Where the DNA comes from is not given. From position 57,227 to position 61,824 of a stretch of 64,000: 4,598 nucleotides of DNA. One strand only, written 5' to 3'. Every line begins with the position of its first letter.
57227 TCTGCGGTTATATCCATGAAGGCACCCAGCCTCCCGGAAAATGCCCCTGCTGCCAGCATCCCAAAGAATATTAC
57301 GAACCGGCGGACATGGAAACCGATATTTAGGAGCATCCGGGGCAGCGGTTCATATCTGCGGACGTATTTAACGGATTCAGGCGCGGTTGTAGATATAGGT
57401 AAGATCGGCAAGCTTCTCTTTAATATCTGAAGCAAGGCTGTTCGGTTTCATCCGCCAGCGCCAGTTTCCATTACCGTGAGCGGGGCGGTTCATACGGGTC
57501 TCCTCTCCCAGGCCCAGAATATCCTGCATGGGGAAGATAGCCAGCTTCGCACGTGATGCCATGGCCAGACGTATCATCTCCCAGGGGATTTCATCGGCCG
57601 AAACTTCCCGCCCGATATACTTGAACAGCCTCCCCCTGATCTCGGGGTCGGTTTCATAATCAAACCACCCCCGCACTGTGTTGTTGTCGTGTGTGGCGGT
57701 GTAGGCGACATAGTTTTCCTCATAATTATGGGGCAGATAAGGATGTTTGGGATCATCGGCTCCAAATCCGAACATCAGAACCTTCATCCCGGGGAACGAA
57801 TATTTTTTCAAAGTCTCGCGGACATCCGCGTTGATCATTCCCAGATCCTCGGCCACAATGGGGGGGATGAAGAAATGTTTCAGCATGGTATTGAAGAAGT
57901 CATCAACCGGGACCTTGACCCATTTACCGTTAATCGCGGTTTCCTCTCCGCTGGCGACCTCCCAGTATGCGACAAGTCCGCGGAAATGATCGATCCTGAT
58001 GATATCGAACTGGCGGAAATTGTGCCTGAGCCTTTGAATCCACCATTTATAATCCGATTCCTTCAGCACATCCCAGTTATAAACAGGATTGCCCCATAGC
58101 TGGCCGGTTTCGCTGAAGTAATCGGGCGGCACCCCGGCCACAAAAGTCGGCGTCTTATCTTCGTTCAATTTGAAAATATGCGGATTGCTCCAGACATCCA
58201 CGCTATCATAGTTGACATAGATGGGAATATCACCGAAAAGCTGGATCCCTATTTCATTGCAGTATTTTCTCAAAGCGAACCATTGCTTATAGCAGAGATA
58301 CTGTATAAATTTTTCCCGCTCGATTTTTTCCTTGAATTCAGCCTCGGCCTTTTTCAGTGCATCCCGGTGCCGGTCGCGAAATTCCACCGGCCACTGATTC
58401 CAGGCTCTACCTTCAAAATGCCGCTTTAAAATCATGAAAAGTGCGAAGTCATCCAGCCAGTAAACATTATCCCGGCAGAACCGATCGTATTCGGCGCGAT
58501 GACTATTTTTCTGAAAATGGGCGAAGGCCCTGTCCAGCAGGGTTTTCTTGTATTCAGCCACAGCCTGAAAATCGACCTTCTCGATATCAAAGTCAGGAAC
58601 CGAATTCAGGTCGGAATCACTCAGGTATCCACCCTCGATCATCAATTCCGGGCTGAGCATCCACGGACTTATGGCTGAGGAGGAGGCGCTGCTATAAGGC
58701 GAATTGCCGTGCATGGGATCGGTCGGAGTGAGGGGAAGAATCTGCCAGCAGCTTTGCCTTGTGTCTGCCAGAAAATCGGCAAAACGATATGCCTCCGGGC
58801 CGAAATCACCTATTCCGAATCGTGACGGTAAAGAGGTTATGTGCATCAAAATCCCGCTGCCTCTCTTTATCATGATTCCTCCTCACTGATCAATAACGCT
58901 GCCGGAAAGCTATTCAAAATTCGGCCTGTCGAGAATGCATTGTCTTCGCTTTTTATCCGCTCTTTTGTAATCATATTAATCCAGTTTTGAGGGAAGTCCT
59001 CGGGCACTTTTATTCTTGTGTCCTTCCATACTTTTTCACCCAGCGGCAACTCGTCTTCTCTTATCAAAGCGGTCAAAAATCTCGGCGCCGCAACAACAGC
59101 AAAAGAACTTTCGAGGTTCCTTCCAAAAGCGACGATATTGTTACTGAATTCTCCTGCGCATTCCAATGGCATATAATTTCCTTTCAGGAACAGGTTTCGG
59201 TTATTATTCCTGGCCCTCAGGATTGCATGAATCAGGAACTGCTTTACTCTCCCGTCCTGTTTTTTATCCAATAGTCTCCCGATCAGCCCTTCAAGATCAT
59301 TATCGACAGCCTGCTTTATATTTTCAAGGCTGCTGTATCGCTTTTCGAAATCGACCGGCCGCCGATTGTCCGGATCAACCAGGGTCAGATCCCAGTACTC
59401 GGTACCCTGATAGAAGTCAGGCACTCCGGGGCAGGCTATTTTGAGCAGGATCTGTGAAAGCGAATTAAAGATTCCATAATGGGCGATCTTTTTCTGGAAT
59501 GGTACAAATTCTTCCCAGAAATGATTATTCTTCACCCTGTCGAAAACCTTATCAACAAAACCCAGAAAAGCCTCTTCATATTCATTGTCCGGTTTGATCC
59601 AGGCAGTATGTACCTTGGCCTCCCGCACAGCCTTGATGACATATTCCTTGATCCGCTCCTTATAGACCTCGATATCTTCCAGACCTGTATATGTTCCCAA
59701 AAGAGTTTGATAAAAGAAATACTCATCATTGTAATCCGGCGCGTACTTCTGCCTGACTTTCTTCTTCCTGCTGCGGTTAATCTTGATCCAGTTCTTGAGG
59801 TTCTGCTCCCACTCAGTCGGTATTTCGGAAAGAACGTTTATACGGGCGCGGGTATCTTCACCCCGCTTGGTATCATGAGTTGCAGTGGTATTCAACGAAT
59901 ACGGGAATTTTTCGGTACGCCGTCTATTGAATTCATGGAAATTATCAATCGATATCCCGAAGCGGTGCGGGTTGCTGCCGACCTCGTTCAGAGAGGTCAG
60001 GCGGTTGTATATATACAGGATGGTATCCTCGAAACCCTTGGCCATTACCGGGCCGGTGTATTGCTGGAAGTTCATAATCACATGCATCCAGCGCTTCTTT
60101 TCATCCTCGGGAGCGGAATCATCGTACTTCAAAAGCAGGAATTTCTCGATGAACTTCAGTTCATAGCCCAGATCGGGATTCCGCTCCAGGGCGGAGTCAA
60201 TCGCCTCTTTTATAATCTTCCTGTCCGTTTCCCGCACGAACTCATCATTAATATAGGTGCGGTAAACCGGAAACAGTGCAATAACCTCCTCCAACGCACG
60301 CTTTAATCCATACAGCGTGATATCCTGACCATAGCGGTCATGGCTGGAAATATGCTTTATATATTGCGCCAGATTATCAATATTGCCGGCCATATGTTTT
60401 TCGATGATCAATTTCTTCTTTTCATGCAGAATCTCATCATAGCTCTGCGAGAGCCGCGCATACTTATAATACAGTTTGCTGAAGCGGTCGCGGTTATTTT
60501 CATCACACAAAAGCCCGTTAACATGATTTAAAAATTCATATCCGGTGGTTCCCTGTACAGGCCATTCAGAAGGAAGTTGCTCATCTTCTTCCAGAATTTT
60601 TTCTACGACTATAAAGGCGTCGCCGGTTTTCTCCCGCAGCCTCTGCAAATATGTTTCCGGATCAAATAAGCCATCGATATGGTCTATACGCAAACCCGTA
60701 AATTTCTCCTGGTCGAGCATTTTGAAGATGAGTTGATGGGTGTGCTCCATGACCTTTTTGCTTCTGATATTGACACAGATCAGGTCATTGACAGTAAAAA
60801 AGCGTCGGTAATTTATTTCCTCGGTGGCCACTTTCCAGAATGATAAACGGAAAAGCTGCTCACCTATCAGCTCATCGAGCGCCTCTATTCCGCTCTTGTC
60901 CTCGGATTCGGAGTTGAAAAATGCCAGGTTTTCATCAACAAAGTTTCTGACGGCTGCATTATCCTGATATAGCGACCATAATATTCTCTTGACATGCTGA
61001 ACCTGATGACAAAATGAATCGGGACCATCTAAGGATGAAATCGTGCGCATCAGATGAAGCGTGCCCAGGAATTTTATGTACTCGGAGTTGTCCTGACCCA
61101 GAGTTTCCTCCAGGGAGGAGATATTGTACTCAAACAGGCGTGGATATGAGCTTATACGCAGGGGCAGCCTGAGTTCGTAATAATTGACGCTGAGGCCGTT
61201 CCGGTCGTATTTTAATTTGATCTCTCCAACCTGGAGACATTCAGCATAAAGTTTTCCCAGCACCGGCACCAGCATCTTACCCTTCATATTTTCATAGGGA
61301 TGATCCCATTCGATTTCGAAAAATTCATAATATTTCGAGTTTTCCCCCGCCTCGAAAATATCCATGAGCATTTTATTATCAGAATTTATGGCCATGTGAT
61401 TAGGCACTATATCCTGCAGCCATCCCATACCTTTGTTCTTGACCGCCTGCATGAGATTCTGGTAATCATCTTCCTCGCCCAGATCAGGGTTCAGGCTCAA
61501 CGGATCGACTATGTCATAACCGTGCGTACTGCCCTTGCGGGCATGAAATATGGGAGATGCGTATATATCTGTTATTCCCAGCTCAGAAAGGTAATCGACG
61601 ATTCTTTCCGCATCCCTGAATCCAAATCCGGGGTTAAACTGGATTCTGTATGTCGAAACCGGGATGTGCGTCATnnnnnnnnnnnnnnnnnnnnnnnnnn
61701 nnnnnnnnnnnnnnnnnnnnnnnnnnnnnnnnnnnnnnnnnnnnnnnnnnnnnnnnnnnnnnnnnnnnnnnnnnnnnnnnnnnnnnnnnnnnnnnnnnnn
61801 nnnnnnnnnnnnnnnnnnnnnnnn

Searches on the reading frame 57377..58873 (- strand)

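Call 24: search_protein_families(library=pfam, proteins=[window:57377-58873:-], max_evalue=0.001)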
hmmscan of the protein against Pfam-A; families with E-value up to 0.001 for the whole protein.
window:57377-58873:- (498 aa): 1 family
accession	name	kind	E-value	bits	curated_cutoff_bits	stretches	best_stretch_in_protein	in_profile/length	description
PF02446.23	Glyco_hydro_77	-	6.7e-177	589.4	25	1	10-479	1-463/465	4-alpha-glucanotransferase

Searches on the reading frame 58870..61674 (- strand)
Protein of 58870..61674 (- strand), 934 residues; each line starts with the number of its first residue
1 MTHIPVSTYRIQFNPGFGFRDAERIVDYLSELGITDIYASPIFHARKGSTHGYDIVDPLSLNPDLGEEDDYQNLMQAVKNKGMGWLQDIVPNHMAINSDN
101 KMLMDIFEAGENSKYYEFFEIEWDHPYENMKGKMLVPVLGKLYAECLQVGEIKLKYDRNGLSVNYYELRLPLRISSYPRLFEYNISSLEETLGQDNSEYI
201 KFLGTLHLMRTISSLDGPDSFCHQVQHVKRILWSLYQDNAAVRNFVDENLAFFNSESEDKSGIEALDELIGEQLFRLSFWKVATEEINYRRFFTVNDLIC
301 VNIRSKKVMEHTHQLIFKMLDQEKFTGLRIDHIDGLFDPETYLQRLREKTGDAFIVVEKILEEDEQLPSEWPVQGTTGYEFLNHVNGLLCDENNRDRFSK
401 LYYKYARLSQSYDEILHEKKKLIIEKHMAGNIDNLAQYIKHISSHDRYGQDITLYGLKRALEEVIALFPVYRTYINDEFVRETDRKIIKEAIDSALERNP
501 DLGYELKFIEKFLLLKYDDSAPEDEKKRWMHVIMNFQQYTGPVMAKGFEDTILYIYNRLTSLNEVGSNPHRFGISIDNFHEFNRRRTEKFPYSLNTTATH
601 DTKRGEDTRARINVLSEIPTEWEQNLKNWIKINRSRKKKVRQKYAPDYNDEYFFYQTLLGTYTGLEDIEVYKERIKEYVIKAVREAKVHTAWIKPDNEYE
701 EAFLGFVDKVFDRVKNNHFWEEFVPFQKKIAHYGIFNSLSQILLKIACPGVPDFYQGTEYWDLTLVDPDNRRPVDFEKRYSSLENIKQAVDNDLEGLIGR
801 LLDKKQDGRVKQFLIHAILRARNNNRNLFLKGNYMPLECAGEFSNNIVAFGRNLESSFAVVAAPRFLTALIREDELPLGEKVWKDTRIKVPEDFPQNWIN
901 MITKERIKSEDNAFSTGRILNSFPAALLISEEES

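Call 24: search_protein_families(library=pfam, proteins=[window:58870-61674:-], max_evalue=0.001)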
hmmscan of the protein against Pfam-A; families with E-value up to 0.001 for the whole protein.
window:58870-61674:- (934 aa): 1 family
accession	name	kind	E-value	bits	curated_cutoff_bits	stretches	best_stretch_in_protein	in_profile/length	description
PF00128.31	Alpha-amylase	-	2.5e-17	63.7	22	1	26-127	25-120/446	Alpha amylase, catalytic domain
